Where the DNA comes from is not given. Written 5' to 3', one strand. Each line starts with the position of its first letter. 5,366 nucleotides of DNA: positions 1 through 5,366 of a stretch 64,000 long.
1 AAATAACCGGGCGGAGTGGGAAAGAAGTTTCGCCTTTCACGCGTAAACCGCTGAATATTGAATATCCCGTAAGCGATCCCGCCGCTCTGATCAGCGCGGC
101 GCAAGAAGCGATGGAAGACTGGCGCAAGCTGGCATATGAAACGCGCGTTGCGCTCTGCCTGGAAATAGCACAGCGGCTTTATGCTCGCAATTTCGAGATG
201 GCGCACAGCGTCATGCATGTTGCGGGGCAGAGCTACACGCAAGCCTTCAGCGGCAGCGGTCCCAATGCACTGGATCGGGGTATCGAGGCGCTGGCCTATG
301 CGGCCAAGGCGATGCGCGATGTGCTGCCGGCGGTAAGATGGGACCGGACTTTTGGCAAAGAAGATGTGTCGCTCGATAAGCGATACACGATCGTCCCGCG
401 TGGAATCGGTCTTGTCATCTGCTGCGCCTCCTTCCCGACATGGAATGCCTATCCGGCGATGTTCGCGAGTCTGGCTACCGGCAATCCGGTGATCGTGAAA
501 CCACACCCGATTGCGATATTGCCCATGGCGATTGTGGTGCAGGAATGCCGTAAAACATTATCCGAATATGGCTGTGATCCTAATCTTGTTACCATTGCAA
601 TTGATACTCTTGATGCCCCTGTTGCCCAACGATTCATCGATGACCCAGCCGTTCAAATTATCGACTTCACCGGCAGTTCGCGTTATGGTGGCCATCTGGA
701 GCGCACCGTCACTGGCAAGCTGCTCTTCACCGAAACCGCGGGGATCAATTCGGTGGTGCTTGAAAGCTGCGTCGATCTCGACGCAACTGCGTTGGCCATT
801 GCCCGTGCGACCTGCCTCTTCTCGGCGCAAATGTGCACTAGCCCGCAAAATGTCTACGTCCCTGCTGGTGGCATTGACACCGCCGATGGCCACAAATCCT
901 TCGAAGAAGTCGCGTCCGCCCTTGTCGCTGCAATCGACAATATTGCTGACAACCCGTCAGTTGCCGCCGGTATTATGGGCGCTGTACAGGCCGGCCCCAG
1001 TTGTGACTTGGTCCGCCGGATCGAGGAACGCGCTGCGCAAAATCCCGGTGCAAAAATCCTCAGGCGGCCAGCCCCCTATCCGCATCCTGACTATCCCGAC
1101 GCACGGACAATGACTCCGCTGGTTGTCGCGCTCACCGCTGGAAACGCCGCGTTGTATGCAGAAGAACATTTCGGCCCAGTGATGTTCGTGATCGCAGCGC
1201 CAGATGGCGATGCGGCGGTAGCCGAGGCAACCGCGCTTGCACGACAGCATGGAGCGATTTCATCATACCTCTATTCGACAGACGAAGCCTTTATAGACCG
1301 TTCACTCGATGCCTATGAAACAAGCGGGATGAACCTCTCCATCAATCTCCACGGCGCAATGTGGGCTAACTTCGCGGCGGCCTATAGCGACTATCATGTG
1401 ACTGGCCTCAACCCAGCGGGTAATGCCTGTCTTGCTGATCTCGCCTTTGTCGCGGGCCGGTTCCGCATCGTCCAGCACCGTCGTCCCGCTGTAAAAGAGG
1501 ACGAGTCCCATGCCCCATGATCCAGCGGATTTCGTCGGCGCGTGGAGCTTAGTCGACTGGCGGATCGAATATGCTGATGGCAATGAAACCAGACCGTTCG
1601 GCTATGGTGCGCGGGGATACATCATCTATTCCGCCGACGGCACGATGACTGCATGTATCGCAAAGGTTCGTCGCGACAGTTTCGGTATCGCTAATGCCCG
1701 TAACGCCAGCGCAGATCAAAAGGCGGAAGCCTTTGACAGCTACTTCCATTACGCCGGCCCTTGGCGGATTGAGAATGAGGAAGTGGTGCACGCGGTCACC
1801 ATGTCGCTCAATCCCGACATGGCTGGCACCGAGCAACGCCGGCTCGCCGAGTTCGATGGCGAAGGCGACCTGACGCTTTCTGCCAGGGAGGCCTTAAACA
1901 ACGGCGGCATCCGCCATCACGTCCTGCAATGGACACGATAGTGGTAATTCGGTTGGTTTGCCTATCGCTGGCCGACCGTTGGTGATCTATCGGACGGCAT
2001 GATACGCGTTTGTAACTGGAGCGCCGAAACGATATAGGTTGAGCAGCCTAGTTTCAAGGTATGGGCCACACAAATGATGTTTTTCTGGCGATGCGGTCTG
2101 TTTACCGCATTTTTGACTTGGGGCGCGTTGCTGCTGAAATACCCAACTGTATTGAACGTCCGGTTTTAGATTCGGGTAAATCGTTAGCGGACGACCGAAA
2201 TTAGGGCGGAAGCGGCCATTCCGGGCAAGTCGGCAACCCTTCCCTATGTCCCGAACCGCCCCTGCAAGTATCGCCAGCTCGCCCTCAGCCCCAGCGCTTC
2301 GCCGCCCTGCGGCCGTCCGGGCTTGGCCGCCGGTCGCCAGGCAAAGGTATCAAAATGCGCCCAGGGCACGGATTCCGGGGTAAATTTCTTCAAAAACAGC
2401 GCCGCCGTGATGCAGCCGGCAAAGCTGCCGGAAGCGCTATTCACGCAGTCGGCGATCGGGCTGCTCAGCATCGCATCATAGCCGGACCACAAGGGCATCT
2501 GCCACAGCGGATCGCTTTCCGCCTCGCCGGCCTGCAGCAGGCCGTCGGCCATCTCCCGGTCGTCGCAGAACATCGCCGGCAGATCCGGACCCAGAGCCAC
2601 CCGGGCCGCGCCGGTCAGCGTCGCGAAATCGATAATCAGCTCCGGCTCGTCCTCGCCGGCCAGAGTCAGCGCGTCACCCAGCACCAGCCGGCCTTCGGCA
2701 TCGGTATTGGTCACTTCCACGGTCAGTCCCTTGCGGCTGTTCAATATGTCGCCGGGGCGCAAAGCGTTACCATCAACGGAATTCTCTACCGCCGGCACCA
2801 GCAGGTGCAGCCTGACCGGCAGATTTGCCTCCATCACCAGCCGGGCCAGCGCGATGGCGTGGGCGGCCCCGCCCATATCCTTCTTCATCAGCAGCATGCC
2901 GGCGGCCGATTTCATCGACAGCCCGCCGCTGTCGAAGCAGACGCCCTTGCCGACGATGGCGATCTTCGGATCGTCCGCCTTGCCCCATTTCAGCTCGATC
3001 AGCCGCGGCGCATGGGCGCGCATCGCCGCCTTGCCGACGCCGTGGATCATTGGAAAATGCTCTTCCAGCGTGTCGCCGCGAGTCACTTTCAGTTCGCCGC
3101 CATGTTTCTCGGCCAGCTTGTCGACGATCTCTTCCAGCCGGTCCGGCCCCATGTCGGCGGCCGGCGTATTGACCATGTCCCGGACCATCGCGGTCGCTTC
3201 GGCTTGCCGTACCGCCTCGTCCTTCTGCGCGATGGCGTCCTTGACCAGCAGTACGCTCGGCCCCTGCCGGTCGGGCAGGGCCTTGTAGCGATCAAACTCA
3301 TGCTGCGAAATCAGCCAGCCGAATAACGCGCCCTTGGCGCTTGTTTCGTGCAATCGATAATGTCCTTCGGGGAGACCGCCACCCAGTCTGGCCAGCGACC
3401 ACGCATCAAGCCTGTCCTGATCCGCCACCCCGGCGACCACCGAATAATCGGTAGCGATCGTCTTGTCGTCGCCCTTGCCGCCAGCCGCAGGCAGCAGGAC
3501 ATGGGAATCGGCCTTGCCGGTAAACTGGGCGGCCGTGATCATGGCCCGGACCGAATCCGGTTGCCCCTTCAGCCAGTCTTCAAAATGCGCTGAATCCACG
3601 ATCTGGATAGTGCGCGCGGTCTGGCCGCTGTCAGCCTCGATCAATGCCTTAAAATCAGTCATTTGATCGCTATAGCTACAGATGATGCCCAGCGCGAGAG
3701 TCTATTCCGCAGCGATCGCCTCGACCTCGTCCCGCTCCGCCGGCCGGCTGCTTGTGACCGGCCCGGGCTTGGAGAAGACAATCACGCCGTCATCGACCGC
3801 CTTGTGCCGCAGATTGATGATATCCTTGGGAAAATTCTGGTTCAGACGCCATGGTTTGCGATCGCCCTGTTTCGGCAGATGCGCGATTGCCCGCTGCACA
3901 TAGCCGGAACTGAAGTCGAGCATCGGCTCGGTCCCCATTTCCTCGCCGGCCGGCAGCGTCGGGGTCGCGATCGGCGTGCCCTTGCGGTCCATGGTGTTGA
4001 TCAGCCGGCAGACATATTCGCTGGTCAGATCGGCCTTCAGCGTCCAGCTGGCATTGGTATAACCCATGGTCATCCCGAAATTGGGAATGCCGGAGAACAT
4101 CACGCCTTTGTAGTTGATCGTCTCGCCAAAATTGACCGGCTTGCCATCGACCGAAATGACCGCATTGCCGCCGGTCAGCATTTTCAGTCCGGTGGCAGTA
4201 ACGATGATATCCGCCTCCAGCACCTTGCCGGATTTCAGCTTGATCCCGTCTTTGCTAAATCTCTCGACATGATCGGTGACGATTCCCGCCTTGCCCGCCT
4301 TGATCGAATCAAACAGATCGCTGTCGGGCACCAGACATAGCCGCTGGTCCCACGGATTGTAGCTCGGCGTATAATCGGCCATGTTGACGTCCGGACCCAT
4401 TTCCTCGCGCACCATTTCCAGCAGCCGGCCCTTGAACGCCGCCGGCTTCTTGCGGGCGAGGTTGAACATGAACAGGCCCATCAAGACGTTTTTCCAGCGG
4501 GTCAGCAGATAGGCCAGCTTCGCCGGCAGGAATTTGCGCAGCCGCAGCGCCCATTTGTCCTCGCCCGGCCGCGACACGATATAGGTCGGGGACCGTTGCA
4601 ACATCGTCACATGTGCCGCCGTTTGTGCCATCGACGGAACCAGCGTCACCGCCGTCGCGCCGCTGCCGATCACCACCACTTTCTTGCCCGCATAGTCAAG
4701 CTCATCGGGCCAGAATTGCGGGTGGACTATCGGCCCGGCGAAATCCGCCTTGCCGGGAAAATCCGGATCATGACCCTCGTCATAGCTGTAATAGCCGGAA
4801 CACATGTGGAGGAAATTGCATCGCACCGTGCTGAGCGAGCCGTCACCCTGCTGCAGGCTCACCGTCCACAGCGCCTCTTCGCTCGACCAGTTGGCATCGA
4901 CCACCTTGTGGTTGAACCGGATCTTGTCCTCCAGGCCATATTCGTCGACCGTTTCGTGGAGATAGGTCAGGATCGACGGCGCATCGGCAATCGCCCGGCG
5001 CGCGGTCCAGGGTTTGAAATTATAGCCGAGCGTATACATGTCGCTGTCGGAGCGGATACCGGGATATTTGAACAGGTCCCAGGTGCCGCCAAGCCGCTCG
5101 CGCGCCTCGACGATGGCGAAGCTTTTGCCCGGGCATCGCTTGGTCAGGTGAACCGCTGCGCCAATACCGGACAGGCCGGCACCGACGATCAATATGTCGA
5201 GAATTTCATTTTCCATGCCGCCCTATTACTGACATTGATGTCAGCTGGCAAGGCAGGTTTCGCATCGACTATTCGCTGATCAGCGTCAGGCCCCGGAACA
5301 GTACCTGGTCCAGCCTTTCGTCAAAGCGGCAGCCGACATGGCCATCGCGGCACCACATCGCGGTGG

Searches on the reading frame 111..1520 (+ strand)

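Call 72: search_protein_families(library=pfam, proteins=[window:111-1520:+], max_evalue=0.0001)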
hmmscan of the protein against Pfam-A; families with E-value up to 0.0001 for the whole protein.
window:111-1520:+ (469 aa): 2 families
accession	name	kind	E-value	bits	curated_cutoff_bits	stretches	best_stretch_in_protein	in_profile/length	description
PF00171.27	Aldedh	-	8.9e-35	120.6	23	1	2-406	43-419/461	Aldehyde dehydrogenase family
PF05893.19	LuxC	-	5.1e-06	26.1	21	1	215-279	205-263/401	Acyl-CoA reductase (LuxC)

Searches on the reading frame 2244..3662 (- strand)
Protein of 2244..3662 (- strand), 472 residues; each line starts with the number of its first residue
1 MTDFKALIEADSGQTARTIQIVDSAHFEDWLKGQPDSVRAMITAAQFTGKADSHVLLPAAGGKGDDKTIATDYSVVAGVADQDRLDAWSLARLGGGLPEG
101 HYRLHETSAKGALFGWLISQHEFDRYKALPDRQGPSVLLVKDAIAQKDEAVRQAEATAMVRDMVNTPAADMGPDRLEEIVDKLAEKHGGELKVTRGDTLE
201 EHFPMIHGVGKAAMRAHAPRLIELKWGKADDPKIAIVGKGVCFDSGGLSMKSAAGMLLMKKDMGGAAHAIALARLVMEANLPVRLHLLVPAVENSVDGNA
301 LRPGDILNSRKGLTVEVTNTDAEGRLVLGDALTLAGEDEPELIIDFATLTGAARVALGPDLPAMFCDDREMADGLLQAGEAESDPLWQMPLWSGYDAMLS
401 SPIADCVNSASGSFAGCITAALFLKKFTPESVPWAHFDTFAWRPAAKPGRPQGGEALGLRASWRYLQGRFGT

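Call 72: search_protein_families(library=pfam, proteins=[window:2244-3662:-], max_evalue=0.0001)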
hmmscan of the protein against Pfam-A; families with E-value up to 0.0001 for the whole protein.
window:2244-3662:- (472 aa): 2 families
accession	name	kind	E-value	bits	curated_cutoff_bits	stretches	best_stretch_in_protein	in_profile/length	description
PF00883.26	Peptidase_M17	-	4.6e-98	328.8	25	1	159-458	2-305/310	Cytosol aminopeptidase family, catalytic domain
PF21337.3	Peptidase_M17_N_1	-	1e-13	51.9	27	1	19-128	3-107/118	M17 aminopeptidase, N-terminal domain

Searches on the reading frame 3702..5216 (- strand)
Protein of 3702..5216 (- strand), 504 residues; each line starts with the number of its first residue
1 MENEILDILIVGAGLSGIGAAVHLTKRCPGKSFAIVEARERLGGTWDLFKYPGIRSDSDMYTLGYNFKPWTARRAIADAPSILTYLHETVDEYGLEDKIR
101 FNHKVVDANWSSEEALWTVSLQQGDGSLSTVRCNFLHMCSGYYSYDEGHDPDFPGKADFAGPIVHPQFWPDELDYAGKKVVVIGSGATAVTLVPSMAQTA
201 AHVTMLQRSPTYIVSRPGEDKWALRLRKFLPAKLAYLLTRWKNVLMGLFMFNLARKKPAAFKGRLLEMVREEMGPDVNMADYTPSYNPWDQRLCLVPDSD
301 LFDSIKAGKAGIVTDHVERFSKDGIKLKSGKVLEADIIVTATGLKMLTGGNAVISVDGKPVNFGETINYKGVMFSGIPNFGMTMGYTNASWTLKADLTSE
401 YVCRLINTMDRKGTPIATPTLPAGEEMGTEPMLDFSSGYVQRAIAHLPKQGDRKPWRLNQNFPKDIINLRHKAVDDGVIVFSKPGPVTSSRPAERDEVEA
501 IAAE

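Call 9: search_protein_families(library=pfam, proteins=[window:3702-5216:-], max_evalue=0.01)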
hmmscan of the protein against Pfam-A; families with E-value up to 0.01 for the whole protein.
window:3702-5216:- (504 aa): 13 families
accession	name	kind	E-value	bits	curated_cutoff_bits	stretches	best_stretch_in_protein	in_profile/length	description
PF00743.25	FMO-like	-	2.6e-11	43.1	22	1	81-223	85-229/532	Flavin-binding monooxygenase-like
PF13450.12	NAD_binding_8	-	8e-10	39.3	21.9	1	10-57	1-46/68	NAD(P)-binding Rossmann-like domain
PF13738.12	Pyr_redox_3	-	1.4e-09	38.1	30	1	9-210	1-197/305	Pyridine nucleotide-disulphide oxidoreductase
PF07992.20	Pyr_redox_2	-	9.4e-09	35.5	26.1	1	7-216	2-179/291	Pyridine nucleotide-disulphide oxidoreductase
PF01266.30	DAO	-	2.3e-07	31.1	27.9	1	7-45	1-38/353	FAD dependent oxidoreductase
PF01946.23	Thi4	-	7.2e-06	25.8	26.2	1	6-45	18-57/235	Thi4 family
PF00070.33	Pyr_redox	-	2.3e-05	25.3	22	0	179-212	1-34/82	Pyridine nucleotide-disulphide oxidoreductase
PF13434.12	Lys_Orn_oxgnase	-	0.00011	22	21.3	1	95-211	108-224/339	L-lysine 6-monooxygenase/L-ornithine 5-monooxygenase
PF12831.13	FAD_oxidored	-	0.00035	20.4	27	1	7-45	1-37/416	FAD dependent oxidoreductase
PF13454.12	NAD_binding_9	-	0.0018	18.7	21.8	0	10-46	2-41/155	FAD-NAD(P)-binding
PF13241.12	NAD_binding_7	-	0.0032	18.4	22.1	1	173-224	3-50/104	Putative NAD(P)-binding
PF00890.30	FAD_binding_2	-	0.0046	16.6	20.4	0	7-45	1-37/414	FAD binding domain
PF05834.18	Lycopene_cycl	-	0.0052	16.3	23.4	0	7-42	1-36/380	Lycopene cyclase protein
